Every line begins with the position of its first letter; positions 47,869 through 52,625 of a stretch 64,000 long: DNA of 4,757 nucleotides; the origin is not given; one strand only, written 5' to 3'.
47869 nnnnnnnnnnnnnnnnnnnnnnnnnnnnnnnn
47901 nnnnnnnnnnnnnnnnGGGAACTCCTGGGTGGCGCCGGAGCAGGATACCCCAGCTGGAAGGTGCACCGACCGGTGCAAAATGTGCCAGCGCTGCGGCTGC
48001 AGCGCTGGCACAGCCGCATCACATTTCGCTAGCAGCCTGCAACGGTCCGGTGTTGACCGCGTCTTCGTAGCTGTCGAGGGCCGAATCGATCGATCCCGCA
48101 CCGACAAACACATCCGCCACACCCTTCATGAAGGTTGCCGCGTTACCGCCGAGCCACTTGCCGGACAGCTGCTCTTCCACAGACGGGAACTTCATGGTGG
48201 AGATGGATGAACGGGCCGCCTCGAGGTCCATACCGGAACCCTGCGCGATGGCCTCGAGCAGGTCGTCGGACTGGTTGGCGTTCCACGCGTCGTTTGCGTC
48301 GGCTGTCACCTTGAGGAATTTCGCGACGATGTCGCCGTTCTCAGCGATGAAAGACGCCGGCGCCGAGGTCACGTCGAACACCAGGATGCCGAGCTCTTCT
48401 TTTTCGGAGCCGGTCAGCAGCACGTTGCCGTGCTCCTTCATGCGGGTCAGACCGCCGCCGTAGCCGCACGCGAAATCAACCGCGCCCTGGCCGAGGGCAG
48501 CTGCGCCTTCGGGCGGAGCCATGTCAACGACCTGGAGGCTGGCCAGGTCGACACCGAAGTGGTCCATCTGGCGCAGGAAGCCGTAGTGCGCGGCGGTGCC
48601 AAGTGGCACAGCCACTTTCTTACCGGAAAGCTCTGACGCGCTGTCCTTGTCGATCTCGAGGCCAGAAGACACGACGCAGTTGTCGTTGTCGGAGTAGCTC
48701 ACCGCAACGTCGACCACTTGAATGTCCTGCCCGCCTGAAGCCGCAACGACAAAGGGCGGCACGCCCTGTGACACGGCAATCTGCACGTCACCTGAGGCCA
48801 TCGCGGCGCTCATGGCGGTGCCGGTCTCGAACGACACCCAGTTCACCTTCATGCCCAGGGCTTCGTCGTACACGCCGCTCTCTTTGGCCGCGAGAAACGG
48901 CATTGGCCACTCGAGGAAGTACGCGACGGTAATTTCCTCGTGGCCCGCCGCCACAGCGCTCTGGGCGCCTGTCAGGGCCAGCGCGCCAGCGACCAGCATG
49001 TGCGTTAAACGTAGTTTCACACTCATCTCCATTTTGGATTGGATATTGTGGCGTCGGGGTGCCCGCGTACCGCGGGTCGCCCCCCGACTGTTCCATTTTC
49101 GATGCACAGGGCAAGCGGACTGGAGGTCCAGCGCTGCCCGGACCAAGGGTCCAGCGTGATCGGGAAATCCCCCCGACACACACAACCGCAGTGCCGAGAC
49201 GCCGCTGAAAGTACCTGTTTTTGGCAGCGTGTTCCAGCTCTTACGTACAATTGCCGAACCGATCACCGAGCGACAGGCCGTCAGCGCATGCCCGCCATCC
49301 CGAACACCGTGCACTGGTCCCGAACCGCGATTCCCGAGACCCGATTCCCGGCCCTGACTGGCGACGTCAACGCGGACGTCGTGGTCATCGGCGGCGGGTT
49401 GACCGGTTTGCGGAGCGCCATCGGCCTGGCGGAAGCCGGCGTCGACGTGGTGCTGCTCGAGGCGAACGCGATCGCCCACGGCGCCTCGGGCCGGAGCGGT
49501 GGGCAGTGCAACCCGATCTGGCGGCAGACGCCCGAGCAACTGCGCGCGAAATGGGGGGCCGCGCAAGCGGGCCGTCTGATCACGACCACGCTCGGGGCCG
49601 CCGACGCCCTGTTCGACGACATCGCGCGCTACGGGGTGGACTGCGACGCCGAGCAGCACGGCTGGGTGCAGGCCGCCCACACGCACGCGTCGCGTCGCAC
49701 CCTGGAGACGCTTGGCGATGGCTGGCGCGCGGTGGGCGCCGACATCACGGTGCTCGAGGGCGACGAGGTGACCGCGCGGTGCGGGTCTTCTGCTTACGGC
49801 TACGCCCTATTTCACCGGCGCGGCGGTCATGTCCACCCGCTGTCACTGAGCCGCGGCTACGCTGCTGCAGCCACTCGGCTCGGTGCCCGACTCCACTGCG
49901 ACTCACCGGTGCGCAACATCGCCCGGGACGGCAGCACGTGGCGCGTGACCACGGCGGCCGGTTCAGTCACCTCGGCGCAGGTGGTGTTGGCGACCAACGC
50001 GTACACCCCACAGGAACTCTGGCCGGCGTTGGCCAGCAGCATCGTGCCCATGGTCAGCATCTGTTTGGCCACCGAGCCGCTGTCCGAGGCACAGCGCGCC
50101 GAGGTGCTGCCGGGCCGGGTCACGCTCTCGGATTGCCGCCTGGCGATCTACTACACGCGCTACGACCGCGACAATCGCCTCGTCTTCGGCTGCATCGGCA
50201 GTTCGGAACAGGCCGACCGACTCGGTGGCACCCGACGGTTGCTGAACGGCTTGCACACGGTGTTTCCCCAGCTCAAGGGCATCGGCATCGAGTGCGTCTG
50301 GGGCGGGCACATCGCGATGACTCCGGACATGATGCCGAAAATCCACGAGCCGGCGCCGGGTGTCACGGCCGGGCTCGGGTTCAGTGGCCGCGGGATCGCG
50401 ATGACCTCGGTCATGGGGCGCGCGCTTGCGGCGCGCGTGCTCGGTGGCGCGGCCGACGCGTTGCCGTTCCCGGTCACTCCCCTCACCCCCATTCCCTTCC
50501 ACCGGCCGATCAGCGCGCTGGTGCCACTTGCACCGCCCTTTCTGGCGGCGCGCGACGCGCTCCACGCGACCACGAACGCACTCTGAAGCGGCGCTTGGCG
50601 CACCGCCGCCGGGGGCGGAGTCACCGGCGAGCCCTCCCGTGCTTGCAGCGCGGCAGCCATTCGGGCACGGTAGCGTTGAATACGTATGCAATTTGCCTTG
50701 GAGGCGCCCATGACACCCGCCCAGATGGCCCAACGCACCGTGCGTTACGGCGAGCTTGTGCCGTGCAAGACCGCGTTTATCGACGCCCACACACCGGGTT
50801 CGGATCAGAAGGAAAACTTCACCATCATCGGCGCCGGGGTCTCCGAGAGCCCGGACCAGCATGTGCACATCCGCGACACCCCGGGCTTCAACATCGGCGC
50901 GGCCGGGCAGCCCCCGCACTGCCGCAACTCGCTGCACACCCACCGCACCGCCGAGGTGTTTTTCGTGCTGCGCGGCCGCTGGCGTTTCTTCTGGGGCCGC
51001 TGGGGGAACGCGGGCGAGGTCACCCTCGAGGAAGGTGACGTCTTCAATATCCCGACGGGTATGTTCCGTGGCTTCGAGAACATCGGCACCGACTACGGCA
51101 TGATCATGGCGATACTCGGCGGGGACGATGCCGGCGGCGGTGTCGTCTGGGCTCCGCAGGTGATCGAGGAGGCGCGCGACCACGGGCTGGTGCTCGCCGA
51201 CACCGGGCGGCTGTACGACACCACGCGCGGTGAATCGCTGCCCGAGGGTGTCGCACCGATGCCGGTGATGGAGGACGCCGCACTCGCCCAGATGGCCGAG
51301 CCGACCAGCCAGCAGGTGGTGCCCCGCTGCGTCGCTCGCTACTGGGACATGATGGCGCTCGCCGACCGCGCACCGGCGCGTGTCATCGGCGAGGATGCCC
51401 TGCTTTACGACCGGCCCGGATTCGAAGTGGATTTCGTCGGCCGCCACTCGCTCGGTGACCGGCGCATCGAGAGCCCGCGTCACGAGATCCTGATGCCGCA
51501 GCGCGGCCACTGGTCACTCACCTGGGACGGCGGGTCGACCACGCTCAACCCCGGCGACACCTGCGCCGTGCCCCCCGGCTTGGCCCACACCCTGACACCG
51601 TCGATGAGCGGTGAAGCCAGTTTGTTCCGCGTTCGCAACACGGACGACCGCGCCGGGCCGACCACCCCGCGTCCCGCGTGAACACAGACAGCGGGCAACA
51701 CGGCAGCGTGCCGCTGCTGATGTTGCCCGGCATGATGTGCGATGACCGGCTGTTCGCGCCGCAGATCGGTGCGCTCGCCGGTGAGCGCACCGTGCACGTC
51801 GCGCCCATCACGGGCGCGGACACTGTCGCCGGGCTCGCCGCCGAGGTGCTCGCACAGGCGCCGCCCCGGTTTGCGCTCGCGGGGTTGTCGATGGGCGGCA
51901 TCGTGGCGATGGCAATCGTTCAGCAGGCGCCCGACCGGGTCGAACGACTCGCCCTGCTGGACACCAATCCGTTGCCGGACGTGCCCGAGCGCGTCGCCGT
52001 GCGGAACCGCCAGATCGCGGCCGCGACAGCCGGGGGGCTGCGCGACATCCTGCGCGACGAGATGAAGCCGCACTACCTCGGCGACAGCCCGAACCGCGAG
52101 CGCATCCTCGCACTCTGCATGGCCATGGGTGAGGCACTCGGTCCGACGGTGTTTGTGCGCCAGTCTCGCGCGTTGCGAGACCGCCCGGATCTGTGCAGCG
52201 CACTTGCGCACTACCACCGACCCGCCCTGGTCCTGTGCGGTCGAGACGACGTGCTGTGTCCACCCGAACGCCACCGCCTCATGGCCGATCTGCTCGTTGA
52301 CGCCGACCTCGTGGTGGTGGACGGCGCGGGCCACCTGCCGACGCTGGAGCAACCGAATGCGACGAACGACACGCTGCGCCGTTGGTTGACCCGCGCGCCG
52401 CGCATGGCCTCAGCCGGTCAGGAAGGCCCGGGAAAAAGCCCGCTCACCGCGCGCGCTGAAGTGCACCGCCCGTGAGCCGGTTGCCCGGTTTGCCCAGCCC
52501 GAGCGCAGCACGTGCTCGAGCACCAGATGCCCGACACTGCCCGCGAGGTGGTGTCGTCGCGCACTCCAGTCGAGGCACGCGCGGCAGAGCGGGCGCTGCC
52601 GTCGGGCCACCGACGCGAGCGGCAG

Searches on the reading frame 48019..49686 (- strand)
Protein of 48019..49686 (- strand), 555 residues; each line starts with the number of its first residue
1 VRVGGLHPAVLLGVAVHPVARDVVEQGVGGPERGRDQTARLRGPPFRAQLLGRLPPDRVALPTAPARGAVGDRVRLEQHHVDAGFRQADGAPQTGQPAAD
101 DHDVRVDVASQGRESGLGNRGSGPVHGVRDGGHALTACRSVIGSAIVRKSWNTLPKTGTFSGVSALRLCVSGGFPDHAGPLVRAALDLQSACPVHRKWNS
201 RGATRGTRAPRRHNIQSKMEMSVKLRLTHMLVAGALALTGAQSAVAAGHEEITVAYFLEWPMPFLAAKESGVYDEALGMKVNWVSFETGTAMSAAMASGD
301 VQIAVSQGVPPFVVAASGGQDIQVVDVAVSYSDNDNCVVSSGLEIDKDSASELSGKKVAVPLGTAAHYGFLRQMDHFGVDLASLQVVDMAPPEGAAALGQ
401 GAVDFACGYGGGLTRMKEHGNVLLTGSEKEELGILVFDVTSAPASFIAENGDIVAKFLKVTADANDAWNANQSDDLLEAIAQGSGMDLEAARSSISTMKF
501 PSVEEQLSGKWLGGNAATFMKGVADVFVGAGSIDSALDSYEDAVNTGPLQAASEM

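Call 32: search_protein_families(library=pfam, proteins=[window:48019-49686:-], max_evalue=0.001)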
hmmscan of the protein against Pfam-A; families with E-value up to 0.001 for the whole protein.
window:48019-49686:- (555 aa): 2 families
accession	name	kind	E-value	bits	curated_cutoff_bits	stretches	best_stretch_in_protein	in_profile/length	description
PF09084.16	NMT1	-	1.9e-13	51.3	20.5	1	262-468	5-209/216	NMT1/THI5 like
PF13379.11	NMT1_2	-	0.00071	19.9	24.7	0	262-407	19-177/252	NMT1-like family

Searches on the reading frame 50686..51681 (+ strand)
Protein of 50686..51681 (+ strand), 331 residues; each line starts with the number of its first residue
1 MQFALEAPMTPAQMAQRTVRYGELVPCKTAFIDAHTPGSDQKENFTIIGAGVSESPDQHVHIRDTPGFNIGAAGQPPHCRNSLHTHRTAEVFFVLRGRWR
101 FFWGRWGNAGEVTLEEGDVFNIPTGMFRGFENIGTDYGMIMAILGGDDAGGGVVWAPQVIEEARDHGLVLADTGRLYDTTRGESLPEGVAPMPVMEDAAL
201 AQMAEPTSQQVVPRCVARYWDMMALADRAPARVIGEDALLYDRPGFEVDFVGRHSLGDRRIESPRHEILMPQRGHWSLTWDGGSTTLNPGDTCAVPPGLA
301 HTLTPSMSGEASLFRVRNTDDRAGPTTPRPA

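Call 32: search_protein_families(library=pfam, proteins=[window:50686-51681:+], max_evalue=0.001)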
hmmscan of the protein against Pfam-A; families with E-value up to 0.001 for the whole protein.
window:50686-51681:+ (331 aa): 4 families
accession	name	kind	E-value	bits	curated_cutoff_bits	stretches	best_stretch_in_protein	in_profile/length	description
PF07883.17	Cupin_2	-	6.8e-13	48.6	27.2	1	77-140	7-66/70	Cupin domain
PF00190.28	Cupin_1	-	1.4e-08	34.9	22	1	81-143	46-112/151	Cupin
PF02311.25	AraC_binding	-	1.2e-05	25.5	21.1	0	265-308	23-66/135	AraC-like ligand binding domain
PF05899.18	Cupin_3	-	0.0004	20.5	23.5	0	88-126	25-60/74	EutQ-like cupin domain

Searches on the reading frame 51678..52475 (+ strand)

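Call 32: search_protein_families(library=pfam, proteins=[window:51678-52475:+], max_evalue=0.001)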
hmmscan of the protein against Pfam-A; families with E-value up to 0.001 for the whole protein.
window:51678-52475:+ (265 aa): 5 families
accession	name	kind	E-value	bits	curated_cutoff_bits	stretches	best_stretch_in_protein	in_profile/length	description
PF12697.13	Abhydrolase_6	-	2e-14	55.2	26.3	1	47-231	48-216/217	Alpha/beta hydrolase family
PF00561.26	Abhydrolase_1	-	1.5e-09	38.3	25.8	1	64-224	70-243/245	alpha/beta hydrolase fold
PF12146.15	Hydrolase_4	-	2.8e-08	33.8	27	1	64-224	77-237/239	Serine aminopeptidase, S33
PF08386.16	Abhydrolase_4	-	2e-06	28.3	21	1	178-239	32-93/103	TAP-like protein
PF00975.26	Thioesterase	-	7.2e-06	26.8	26.4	1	39-155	40-157/226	Thioesterase domain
